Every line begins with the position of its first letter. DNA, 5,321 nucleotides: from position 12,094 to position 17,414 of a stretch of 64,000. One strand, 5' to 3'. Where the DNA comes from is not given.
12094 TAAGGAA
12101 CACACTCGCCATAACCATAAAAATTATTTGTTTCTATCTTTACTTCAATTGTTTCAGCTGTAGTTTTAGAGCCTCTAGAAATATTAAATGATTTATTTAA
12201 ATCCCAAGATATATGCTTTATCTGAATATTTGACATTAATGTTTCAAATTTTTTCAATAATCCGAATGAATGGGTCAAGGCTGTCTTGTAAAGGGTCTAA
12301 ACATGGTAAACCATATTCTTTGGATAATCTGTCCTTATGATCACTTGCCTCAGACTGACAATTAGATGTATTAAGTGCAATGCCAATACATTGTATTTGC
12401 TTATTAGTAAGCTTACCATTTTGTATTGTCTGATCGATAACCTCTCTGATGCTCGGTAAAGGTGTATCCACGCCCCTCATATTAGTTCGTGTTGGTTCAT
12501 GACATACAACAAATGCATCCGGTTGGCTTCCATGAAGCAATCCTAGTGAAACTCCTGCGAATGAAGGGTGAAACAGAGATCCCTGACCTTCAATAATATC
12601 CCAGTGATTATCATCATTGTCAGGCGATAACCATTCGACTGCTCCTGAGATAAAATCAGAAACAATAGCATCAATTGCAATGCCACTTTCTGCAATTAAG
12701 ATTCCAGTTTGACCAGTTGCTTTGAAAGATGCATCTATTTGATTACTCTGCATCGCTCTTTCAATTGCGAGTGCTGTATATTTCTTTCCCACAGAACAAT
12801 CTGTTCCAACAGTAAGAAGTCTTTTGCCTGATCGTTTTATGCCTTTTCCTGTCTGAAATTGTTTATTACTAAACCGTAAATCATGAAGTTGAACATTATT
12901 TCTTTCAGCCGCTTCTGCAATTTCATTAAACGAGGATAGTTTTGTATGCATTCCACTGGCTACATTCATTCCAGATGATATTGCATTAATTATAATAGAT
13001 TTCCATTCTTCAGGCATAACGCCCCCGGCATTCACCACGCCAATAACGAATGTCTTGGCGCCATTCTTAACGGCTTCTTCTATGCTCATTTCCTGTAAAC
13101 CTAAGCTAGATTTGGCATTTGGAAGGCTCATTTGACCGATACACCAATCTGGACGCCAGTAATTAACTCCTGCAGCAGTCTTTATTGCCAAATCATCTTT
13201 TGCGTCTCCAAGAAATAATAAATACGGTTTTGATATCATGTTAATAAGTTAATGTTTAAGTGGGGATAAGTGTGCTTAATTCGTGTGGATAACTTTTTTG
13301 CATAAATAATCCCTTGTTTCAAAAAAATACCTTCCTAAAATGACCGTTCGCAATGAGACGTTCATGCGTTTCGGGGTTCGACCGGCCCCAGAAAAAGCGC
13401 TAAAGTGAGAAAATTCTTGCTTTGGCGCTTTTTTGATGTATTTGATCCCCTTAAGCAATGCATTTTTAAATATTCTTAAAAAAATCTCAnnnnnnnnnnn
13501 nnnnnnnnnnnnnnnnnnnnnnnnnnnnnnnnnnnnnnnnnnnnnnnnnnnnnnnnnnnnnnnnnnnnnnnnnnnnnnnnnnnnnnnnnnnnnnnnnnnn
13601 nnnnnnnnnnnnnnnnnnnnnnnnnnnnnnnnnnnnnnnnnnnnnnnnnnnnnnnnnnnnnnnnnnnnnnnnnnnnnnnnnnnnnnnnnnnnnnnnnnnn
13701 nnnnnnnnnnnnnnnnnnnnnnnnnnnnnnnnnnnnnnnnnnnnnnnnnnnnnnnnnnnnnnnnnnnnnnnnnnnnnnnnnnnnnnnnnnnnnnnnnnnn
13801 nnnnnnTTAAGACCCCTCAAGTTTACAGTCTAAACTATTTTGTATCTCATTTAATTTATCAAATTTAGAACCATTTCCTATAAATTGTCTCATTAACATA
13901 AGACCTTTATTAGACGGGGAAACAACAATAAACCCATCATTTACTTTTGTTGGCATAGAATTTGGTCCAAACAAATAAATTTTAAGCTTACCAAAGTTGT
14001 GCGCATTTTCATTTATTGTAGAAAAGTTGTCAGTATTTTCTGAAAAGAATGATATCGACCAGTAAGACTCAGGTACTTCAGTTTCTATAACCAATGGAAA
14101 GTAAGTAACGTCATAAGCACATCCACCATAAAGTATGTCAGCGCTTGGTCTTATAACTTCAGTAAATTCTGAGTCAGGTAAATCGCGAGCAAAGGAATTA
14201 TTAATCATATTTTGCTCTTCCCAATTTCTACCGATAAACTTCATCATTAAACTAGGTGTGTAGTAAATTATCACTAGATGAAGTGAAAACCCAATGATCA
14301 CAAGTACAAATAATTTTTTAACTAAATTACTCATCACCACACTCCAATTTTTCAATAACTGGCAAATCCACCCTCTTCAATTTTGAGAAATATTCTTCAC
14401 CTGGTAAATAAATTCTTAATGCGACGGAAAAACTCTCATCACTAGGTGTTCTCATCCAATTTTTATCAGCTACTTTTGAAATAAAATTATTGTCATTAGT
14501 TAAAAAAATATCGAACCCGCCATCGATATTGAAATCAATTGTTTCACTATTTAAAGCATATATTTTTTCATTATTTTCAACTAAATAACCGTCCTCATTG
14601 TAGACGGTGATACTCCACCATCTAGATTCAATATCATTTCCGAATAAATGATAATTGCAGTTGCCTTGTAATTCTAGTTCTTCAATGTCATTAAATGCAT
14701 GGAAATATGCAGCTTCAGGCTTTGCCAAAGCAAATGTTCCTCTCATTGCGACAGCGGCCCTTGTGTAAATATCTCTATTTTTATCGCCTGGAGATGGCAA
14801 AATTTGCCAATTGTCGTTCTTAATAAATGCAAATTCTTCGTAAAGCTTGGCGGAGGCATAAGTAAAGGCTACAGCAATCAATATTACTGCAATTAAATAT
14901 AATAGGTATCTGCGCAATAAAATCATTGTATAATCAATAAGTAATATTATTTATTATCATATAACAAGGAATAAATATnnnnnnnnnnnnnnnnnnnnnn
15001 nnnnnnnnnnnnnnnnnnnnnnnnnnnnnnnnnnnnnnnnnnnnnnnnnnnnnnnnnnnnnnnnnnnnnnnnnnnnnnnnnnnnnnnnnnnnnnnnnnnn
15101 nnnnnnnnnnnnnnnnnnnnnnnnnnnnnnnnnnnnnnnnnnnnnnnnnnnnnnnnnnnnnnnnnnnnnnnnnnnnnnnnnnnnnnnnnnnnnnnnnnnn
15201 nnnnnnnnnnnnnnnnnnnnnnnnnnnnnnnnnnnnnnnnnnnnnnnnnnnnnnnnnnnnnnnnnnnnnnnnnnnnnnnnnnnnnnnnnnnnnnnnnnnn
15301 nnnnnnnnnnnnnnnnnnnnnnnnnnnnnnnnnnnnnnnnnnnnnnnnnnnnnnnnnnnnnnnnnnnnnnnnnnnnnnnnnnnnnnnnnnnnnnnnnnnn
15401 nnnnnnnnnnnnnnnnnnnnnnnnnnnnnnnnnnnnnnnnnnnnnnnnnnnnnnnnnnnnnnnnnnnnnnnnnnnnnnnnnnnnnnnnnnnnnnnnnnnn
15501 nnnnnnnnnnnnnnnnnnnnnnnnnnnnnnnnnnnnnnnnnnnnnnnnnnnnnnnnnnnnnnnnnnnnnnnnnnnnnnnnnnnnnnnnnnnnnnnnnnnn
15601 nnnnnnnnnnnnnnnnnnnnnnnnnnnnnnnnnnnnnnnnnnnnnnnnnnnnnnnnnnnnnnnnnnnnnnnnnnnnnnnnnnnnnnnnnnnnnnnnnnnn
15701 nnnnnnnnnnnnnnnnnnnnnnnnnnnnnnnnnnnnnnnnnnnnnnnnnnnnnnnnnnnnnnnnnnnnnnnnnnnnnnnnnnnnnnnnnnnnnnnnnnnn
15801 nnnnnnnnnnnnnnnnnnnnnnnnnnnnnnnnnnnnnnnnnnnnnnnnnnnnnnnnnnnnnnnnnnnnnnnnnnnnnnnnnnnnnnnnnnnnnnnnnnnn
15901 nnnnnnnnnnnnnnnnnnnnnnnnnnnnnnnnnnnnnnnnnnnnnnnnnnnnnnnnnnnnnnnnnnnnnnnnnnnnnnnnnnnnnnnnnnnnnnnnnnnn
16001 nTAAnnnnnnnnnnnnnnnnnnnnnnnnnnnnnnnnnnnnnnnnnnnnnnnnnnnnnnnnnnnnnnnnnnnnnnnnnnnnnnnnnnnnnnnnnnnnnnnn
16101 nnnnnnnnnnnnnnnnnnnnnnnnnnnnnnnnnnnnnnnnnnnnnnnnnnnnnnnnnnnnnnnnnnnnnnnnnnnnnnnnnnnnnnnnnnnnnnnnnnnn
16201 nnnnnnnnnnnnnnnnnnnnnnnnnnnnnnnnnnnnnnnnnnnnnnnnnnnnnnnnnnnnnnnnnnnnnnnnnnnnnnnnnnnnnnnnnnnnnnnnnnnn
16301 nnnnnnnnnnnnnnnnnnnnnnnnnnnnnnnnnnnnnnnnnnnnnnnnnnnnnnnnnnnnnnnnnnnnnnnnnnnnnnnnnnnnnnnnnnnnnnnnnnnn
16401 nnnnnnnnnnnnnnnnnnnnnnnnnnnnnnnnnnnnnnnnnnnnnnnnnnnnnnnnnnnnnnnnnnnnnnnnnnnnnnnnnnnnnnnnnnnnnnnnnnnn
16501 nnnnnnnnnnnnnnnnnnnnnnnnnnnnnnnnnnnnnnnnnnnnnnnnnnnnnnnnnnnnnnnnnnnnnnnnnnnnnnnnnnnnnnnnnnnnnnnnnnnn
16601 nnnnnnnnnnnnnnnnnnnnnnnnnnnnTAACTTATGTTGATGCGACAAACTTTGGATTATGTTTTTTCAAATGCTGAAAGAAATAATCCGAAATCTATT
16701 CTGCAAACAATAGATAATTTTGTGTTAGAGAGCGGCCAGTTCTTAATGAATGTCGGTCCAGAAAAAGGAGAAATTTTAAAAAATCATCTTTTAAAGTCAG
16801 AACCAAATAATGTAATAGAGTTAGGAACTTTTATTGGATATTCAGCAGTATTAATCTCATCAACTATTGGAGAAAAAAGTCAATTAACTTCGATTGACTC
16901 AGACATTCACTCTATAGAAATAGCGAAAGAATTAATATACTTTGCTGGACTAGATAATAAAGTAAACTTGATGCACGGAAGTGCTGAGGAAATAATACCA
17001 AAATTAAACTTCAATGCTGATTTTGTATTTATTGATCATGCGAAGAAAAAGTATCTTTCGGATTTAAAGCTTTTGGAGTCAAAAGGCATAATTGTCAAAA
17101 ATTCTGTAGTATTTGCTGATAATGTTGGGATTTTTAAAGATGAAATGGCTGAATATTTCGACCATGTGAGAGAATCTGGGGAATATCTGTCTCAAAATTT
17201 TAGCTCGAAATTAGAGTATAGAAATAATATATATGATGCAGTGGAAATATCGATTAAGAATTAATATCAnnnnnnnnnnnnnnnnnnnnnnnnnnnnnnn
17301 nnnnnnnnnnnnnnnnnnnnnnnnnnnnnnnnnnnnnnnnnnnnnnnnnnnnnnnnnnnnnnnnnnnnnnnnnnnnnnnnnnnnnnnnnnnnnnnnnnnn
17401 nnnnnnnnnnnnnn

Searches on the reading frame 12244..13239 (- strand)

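Call 97: search_protein_families(library=pfam, proteins=[window:12244-13239:-], max_evalue=0.00001)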
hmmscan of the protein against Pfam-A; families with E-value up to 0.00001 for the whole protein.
window:12244-13239:- (331 aa): 2 families
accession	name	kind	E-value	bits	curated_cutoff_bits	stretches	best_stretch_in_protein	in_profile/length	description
PF07755.17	DUF1611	-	8.7e-70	234.7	25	1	130-323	4-199/201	Domain of unknown function (DUF1611_C) P-loop domain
PF17396.8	DUF1611_N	-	1.8e-21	76.8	22.6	1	50-122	20-93/95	Domain of unknown function (DUF1611_N) Rossmann-like domain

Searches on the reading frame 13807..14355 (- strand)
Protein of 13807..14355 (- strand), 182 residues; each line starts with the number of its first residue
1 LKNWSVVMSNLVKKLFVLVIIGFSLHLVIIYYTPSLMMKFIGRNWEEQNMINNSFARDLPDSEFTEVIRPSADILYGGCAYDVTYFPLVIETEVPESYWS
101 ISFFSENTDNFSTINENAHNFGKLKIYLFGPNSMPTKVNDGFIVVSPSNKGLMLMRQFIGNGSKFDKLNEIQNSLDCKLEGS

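Call 97: search_protein_families(library=pfam, proteins=[window:13807-14355:-], max_evalue=0.00001)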
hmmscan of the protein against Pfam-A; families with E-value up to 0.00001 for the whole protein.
window:13807-14355:- (182 aa): 1 family
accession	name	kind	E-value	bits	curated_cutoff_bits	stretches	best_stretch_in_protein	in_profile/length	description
PF06863.17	DUF1254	-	1.9e-16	60.9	22.2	1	56-177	7-131/133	Protein of unknown function (DUF1254)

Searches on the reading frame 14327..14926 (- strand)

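Call 97: search_protein_families(library=pfam, proteins=[window:14327-14926:-], max_evalue=0.00001)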
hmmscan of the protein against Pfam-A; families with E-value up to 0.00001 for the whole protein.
window:14327-14926:- (199 aa): 1 family
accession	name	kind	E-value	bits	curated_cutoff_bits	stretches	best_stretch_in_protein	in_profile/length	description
PF06742.16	DUF1214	-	7.8e-22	78.4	25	1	71-176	1-111/112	Protein of unknown function (DUF1214)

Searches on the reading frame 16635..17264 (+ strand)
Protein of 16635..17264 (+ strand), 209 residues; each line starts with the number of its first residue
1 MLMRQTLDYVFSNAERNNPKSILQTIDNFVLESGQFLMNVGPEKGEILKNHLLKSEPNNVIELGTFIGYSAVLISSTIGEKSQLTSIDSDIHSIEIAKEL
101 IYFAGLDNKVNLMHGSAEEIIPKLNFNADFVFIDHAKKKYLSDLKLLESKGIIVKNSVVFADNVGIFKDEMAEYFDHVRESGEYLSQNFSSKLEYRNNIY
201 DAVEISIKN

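Call 3: search_protein_families(library=pfam, proteins=[window:16635-17264:+])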
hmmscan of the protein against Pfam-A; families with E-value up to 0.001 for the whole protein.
window:16635-17264:+ (209 aa): 3 families
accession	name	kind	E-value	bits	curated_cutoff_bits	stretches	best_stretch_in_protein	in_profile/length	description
PF01596.23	Methyltransf_3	-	3e-19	69.6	22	1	21-176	9-173/204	O-methyltransferase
PF13578.12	Methyltransf_24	-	1.1e-09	39.5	26.3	1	61-163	1-104/105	Methyltransferase domain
PF13847.12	Methyltransf_31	-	1.6e-06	28.3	27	1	58-185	5-129/145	Methyltransferase domain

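Call 4: search_protein_families(library=ncbifam, proteins=[window:16635-17264:+])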
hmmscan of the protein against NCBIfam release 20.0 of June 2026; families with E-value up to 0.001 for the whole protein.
window:16635-17264:+ (209 aa): 4 families
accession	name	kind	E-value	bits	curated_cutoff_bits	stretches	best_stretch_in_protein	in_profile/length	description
NF001556.0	PRK00377.1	equivalog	7.8e-08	32.3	238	1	58-159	42-147/198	cobalt-precorrin-6Y C(15)-methyltransferase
NF010549.0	PRK13942.1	equivalog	4e-05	23.2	282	1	48-113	69-134/215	protein-L-isoaspartate O-methyltransferase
TIGR04364.1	methyltran_FxLD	equivalog_domain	5.9e-05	22.3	320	1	58-125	84-149/394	methyltransferase, FxLD system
TIGR04188.1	methyltr_grsp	subfamily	0.00033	20.1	380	1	57-115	108-165/363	ATP-grasp peptide maturase system methyltransferase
